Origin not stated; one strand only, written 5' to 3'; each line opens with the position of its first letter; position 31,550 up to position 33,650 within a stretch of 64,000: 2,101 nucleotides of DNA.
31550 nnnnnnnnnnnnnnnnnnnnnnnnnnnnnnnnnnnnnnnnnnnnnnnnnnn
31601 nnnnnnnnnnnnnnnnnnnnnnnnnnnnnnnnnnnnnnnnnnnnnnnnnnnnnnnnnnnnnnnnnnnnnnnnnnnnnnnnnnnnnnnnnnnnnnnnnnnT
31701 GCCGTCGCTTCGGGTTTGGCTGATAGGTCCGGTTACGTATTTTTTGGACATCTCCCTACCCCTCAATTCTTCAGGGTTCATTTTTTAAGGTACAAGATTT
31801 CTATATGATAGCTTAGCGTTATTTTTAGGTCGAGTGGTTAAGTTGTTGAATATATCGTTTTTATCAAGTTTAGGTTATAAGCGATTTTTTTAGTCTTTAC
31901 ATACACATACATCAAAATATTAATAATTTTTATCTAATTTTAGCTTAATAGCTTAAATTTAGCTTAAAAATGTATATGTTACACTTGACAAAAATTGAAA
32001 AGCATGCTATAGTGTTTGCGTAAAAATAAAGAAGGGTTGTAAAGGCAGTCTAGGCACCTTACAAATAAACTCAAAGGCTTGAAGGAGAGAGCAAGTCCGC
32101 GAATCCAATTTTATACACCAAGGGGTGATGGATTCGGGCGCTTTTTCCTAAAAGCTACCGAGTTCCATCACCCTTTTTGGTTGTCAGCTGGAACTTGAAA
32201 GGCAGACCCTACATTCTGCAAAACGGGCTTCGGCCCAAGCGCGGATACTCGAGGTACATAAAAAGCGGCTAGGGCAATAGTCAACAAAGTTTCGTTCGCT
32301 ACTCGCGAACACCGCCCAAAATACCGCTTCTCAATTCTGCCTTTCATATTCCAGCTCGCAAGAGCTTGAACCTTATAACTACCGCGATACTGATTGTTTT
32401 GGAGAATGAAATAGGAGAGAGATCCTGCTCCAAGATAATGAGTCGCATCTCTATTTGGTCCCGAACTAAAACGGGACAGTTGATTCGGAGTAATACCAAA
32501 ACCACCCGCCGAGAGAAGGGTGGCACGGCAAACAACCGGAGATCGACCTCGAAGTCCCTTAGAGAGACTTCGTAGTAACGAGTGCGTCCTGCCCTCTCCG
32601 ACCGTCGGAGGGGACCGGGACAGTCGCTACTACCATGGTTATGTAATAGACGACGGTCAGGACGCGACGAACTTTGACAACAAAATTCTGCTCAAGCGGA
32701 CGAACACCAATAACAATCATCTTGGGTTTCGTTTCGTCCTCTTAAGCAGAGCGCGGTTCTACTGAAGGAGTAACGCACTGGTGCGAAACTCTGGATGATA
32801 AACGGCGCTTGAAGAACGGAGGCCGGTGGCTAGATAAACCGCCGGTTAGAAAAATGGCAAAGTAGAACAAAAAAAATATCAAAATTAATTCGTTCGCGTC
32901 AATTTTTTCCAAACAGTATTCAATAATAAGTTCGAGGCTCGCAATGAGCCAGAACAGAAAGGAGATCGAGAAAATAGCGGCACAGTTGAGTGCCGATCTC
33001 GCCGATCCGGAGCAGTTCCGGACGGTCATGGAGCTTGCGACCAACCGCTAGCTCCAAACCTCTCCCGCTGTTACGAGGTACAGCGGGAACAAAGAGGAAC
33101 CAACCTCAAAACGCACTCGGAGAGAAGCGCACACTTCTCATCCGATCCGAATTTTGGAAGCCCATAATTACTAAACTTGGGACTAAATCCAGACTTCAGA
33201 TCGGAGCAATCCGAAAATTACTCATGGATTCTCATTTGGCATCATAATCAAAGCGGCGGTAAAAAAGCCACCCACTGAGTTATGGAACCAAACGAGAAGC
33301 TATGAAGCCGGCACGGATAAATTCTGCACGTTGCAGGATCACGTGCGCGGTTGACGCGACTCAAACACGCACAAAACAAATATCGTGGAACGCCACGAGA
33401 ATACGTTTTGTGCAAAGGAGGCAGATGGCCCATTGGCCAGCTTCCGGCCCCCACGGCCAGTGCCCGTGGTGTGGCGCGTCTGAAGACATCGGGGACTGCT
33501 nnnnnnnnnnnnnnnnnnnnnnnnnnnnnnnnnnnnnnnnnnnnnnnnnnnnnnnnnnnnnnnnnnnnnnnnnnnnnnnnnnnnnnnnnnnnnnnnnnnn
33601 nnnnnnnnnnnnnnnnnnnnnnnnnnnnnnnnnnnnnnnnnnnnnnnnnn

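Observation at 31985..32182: Near-consensus promoter driving a ~160-nt terminated leader with competing terminator and antiterminator pairings and no gene behind it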

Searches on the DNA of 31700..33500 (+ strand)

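Call 4: search_rna_families(source=window, start=31700, end=33500, threshold=evalue, max_evalue=10, show_alignments=3)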
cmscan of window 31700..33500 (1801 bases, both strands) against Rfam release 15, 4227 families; matches with E-value up to 10: 2.
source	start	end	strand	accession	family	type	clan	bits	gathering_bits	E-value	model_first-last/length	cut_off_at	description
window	33021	33114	+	RF01999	group-II-D1D4-2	Intron;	CL00102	15.1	36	4.1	1-118/118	no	Group II catalytic intron D1-D4-2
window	32141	32155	-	RF00180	REN-SRE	Cis-reg;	-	12.4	41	9.9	3-17/37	no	Renin stability regulatory element (REN-SRE)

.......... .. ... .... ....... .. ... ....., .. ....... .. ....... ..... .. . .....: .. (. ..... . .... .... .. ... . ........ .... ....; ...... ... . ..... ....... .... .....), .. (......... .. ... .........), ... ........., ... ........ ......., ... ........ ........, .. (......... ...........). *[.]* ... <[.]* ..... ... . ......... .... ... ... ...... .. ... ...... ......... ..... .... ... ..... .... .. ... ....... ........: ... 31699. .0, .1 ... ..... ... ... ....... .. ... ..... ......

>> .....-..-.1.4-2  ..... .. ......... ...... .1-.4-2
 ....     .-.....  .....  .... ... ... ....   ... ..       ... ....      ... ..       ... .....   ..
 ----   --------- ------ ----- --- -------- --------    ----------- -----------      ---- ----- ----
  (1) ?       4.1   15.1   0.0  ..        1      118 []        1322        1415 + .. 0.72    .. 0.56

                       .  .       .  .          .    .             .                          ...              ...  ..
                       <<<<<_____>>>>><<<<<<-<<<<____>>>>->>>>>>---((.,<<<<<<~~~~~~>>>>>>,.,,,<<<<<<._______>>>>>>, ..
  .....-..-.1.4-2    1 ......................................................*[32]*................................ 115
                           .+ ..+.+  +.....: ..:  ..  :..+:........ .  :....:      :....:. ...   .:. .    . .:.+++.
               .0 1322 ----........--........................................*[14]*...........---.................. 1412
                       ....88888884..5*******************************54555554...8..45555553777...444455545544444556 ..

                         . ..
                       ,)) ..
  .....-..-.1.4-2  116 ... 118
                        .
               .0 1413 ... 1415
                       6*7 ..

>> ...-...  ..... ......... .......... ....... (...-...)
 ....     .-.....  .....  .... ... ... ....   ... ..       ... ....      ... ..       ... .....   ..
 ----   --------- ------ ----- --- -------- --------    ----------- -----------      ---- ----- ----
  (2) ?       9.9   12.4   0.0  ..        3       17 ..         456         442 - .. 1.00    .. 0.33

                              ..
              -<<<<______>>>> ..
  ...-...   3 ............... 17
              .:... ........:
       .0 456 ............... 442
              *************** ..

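Call 13: search_dna_similar(query=window:31950-33000:+, collection=phages, mode=distant)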
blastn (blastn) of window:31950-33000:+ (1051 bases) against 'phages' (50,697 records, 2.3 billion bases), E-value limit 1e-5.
No match.

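Call 14: search_dna_similar(query=window:31950-33000:+, collection=plasmids, mode=distant)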
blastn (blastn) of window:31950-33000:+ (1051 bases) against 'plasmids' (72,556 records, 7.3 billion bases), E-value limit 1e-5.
No match.
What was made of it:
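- Tried and rejected: blastn of 31950-33000 against phage and plasmid collections found no match (calls 13, 14).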

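Call 79: build_rna_model(alignment_id=A6, structure=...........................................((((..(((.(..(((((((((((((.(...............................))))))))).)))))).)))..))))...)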
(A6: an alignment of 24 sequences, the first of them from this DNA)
Model R1 built from alignment A6 (24 sequences, 131 columns); structure: as given.
model positions 104; base pairs 22; branch points 0; effective number of sequences 4.29; information 0.59 bits per position. Calibrated on 0.2 Mb of random sequence (short: E-values are rough).
structure used (alignment columns):
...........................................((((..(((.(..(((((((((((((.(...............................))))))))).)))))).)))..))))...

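Call 80: search_with_rna_model(model_id=R1, sources=[window, L022, L023, L024, L025, L026, L027, L028, L029, L030, L031, L032, L033, L034, L035, L036, L037, L038, L039, L040, L041, L042, L043, L044, L045, L046, L047, L048, L049, L050, L051, L052, L053, L054, L055, L056, L057, L058, L059, L060, L061, L062, L063, L064, L065, L066, L067, L068, L069, L070, L071, L072, L073, L074, L075, L076, L077, L078, L079, L080, L081, L082, L083, L084, L085, L086, L087, L088, L089, L090, L091, L092, L093, L094, L095, L096, L097, L098, L099, L100, L101], max_evalue=1)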
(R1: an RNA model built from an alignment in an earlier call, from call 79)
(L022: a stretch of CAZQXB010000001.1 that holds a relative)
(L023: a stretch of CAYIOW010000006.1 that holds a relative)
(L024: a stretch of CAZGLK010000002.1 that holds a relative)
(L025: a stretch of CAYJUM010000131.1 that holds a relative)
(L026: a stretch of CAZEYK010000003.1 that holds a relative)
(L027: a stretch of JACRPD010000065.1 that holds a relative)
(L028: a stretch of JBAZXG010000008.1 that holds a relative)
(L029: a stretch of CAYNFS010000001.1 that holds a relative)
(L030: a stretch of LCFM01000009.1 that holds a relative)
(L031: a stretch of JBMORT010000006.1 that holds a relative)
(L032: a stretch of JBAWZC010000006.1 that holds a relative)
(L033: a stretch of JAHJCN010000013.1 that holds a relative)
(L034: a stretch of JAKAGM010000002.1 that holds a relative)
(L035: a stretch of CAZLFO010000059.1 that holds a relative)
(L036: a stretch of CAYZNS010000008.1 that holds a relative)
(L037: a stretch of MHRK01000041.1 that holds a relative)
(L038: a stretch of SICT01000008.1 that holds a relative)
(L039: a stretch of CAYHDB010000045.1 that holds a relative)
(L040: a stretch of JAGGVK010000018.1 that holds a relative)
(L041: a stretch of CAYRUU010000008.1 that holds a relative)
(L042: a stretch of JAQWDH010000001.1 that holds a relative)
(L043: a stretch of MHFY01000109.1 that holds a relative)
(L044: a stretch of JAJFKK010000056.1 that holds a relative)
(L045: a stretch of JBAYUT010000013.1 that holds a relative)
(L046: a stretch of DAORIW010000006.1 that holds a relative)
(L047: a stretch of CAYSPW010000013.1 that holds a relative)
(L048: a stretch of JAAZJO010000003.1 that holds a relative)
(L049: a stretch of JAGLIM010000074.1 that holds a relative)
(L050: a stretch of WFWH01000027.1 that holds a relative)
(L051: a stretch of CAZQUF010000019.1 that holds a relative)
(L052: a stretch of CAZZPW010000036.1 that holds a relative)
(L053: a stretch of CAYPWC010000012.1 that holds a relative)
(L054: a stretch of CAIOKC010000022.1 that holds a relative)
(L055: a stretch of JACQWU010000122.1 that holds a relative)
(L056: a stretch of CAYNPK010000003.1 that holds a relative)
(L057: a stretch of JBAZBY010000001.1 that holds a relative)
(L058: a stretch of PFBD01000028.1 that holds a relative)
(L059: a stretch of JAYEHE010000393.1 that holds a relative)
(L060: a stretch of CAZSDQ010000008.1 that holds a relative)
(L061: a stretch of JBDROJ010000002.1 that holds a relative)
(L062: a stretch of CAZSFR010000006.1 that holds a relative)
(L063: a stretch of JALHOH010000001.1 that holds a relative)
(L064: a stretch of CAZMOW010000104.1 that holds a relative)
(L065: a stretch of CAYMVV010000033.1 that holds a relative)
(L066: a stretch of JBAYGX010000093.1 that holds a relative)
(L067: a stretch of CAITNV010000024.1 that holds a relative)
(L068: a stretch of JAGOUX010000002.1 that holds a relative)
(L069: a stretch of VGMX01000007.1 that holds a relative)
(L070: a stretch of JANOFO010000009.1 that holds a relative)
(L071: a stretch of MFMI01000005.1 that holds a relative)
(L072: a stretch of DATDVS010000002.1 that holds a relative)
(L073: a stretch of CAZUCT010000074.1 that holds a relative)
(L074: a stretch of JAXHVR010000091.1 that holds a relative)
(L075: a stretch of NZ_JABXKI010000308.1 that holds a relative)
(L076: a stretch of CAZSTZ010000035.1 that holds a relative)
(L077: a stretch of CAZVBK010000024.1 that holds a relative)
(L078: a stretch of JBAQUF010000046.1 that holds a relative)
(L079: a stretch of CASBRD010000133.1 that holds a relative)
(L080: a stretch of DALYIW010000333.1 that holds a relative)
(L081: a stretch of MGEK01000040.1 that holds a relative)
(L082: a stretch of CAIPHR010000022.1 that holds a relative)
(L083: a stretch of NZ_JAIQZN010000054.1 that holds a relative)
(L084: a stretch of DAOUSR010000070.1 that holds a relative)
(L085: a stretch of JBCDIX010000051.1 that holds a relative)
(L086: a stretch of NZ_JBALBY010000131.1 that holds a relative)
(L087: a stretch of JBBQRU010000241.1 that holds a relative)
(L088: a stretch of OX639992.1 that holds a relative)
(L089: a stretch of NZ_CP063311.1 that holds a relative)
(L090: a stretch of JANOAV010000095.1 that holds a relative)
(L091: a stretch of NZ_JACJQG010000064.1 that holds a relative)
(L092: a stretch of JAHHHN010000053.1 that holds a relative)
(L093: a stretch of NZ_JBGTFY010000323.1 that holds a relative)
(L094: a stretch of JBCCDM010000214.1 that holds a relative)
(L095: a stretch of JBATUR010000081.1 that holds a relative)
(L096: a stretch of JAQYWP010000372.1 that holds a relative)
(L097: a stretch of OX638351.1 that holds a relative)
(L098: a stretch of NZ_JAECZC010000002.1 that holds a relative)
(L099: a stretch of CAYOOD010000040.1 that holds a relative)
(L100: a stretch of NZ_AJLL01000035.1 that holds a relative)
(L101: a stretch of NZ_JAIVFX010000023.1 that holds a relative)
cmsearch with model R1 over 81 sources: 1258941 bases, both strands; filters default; matches with E-value up to 1: 15.
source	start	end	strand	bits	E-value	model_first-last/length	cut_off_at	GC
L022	8130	8233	+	76.7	1.2e-15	1-104/104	no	0.53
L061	9767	9872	+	76.5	1.4e-15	1-104/104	no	0.55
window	32537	32635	+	75.8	2e-15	1-104/104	no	0.61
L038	4753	4868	+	71.4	2.5e-14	1-104/104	no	0.54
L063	8264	8362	+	70.6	4e-14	1-104/104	no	0.56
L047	8267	8365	+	66.8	3.5e-13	1-104/104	no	0.52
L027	6533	6647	+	63.8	1.9e-12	1-104/104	no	0.54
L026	5663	5766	+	49.2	7.9e-09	1-104/104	no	0.39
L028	9015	9119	+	32.5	0.00011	1-104/104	no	0.56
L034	8503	8553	+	22.7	0.03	38-98/104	no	0.55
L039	592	688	+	22.3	0.039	1-104/104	no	0.34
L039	232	290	+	21.9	0.049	36-100/104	no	0.36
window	32570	32667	-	19.8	0.16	1-104/104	no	0.59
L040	9814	9948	+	19.8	0.16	1-104/104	no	0.52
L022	8162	8267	-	18.3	0.37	1-104/104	no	0.52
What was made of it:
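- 32537..32635 (+): Conserved 3' core: a hairpin with an ..AGAGA loop, then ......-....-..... [variable hairpin] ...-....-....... The covariance model R1 scores the window at 75.8 bits and finds further members only on the plus strand upstream of AAA (calls 79, 80).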

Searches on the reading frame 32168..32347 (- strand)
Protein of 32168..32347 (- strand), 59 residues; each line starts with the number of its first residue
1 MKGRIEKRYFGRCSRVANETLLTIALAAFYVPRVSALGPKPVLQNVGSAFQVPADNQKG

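Call 35: search_protein_families(library=pfam, proteins=[window:32168-32347:-], max_evalue=1)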
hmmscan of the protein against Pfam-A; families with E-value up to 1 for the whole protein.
window:32168-32347:- (59 aa): 0 families

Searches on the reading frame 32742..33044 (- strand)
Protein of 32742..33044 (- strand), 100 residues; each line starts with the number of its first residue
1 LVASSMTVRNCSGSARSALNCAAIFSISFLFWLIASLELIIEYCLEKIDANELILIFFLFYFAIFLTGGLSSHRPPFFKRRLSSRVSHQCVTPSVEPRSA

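Call 35: search_protein_families(library=pfam, proteins=[window:32742-33044:-], max_evalue=1)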
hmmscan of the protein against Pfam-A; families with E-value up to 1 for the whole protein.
window:32742-33044:- (100 aa): 1 family
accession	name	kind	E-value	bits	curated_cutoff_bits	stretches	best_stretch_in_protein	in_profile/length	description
PF03419.18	Peptidase_U4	-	0.084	12.6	28.4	1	24-71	50-103/284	Sporulation factor SpoIIGA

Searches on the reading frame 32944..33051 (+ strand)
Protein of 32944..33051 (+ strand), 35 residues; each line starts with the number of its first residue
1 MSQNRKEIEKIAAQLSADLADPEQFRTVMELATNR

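Call 25: search_protein_families(library=pfam, proteins=[window:32944-33051:+], max_evalue=0.01)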
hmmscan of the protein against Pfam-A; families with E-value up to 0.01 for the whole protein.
window:32944-33051:+ (35 aa): 0 families

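Call 30: find_encoding_contigs(protein=window:32944-33051:+, flank=10000, max_places=10)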
Protein window:32944-33051:+ (35 aa): 2 contigs read that carry it; 2 places shown.
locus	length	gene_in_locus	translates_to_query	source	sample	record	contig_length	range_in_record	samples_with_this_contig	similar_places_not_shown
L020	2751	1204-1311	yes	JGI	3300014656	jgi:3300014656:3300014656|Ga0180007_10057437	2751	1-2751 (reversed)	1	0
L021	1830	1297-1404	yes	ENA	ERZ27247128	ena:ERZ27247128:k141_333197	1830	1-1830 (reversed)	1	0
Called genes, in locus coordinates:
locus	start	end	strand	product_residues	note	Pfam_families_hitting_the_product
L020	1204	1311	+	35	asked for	-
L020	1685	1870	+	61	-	-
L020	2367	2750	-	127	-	?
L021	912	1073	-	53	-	-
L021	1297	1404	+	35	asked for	-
